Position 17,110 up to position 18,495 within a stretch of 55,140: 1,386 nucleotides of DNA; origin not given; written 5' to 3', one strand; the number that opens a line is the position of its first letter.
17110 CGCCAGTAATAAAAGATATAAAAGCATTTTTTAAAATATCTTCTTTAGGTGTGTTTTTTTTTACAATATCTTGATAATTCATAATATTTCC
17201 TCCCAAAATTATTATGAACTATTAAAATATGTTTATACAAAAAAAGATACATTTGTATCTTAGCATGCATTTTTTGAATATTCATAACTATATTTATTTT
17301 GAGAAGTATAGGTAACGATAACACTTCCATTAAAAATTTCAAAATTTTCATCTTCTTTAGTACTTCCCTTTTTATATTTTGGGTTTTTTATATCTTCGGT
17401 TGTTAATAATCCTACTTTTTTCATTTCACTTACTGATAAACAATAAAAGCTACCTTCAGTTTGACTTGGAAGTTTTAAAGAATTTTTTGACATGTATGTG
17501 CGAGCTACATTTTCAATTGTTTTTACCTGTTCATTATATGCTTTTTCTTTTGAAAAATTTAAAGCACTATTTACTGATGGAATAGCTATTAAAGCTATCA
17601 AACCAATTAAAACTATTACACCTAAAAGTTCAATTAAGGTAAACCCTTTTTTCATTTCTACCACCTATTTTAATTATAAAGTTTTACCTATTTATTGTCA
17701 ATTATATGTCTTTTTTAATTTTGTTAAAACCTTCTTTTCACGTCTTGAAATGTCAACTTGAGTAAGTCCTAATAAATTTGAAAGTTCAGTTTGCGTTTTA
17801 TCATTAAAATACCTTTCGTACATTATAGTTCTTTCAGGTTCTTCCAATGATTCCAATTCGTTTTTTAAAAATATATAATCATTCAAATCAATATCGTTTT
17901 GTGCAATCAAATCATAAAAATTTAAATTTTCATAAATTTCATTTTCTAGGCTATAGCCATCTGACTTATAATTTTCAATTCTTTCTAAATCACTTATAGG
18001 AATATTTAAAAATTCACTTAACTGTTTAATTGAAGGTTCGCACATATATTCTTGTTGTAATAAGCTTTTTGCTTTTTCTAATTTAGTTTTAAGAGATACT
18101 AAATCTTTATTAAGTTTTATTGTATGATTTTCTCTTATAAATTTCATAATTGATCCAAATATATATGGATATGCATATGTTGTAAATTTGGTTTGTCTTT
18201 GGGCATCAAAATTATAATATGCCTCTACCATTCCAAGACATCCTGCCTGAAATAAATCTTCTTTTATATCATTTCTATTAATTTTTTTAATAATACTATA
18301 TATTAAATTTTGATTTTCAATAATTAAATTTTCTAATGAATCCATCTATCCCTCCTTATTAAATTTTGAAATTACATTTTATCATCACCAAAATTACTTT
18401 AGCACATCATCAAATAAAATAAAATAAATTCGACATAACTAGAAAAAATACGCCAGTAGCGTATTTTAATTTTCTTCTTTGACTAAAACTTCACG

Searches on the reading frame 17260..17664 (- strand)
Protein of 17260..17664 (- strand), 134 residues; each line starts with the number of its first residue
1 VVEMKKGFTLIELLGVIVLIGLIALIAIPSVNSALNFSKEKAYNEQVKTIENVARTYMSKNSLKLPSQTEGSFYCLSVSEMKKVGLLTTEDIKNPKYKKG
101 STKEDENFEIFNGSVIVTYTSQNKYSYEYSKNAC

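Call 5: search_protein_families(library=pfam, proteins=[window:17260-17664:-], max_evalue=0.01)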
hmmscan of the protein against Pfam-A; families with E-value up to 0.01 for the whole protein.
window:17260-17664:- (134 aa): 1 family
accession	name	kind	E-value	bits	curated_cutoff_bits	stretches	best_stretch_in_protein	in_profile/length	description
PF07963.17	N_methyl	-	1.5e-05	24.8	21.2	1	5-28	4-27/27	Prokaryotic N-terminal methylation motif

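Call 6: search_protein_families(library=ncbifam, proteins=[window:17260-17664:-], max_evalue=0.01)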
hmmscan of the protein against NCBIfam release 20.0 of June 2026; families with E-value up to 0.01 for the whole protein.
window:17260-17664:- (134 aa): 10 families
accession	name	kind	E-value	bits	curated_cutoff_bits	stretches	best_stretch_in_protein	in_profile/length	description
TIGR01710.1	typeII_sec_gspG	equivalog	3.3e-10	40.1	88.85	1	6-71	1-65/134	type II secretion system major pseudopilin GspG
NF040999.1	pilin_ComGC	equivalog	4.7e-08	33.1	75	1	5-61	1-57/84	competence type IV pilus major pilin ComGC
TIGR02532.1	IV_pilin_GFxxxE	domain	5.7e-06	26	16.3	1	5-28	1-24/24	prepilin-type N-terminal cleavage/methylation domain-containing protein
NF041775.1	typeIV_PilA_Myxo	equivalog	1.2e-05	25.4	400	1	5-60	10-59/214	type IV pilin protein PilA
TIGR01708.2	typeII_sec_gspH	equivalog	7.3e-05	22.8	80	1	6-32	2-28/169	type II secretion system minor pseudopilin GspH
TIGR02596.1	TIGR02596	subfamily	7.9e-05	22.8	70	1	8-55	1-48/196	Verru_Chthon cassette protein D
NF007862.0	PRK10574.1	equivalog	0.00021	21.4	138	1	4-35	3-34/145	prepilin peptidase-dependent pilin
NF041013.1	T4P_ComGE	equivalog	0.00022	21.3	49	1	5-61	3-60/83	competence type IV pilus minor pilin ComGE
NF040982.1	ComGD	equivalog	0.0008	19.8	70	1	5-75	1-73/139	competence type IV pilus minor pilin ComGD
NF007800.0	PRK10506.1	equivalog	0.0091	15.8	158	0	3-82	6-87/163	prepilin peptidase-dependent protein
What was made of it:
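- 17260..17655 (-): Short canonical type IV pilin (MKKG|FTLIELL), 131 aa from the ATG. It is the best candidate in the window for the major subunit and sits between a sigF-like gene and spoVAC/AD/AE. GspG E 3e-10 and ComGC E 5e-8, both below cut-off (calls 5, 6).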

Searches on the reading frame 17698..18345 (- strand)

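Call 90: search_protein_families(library=ncbifam, proteins=[window:17698-18345:-], max_evalue=0.001)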
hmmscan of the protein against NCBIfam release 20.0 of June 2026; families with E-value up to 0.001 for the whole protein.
window:17698-18345:- (215 aa): 42 families (the best 25 are shown)
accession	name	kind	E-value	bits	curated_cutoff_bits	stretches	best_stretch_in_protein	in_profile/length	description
TIGR02885.1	spore_sigF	equivalog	1.5e-45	155.9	321.45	1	3-212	12-229/231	RNA polymerase sporulation sigma factor SigF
TIGR02980.1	SigBFG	subfamily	3.1e-44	151.4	234.35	1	4-213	5-225/227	SigB/SigF/SigG family RNA polymerase sigma factor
NF004052.0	PRK05572.1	subfamily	3.9e-44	151.1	311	1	3-213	33-249/252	SigF/SigG family RNA polymerase sporulation sigma factor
NF006071.0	PRK08215.1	equivalog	1.4e-37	129.7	372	1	4-213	39-256/258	RNA polymerase sporulation sigma factor SigG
TIGR02850.1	spore_sigG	equivalog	2.8e-33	115.5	457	1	4-213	36-253/254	RNA polymerase sporulation sigma factor SigG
NF005644.0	PRK07408.1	subfamily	1.7e-25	90.1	261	1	27-213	54-252/258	RNA polymerase sigma factor SigF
TIGR02937.1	sigma70-ECF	superfamily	6.2e-24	84.5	42.9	1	3-212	2-163/165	sigma-70 family RNA polymerase sigma factor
TIGR02941.1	Sigma_B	equivalog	1.2e-20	74.1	315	1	4-213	31-252/255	RNA polymerase sigma factor SigB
TIGR02997.1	Sig70-cyanoRpoD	subfamily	3.1e-20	72.6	384.5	1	5-211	77-298/298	RNA polymerase sigma factor, RpoD/SigA family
NF005514.0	PRK07122.1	subfamily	8.1e-20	71.1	372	1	24-212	63-261/264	RNA polymerase sigma factor SigF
TIGR02393.1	RpoD_Cterm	equivalog_domain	9.3e-20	71.2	354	1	5-213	3-227/238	RNA polymerase sigma factor RpoD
TIGR02479.1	FliA_WhiG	subfamily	2.9e-19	69.7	189.6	1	22-212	20-221/224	FliA/WhiG family RNA polymerase sigma factor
NF005809.0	PRK07670.1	equivalog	4.9e-17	62.3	326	1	19-213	44-249/255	FliA/WhiG family RNA polymerase sigma factor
NF006158.0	PRK08301.1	equivalog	8.4e-16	58.1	339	2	156-214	175-237/241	RNA polymerase sporulation sigma factor SigE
TIGR02835.1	spore_sigmaE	equivalog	1.5e-14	54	348.6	2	156-213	168-229/234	RNA polymerase sporulation sigma factor SigE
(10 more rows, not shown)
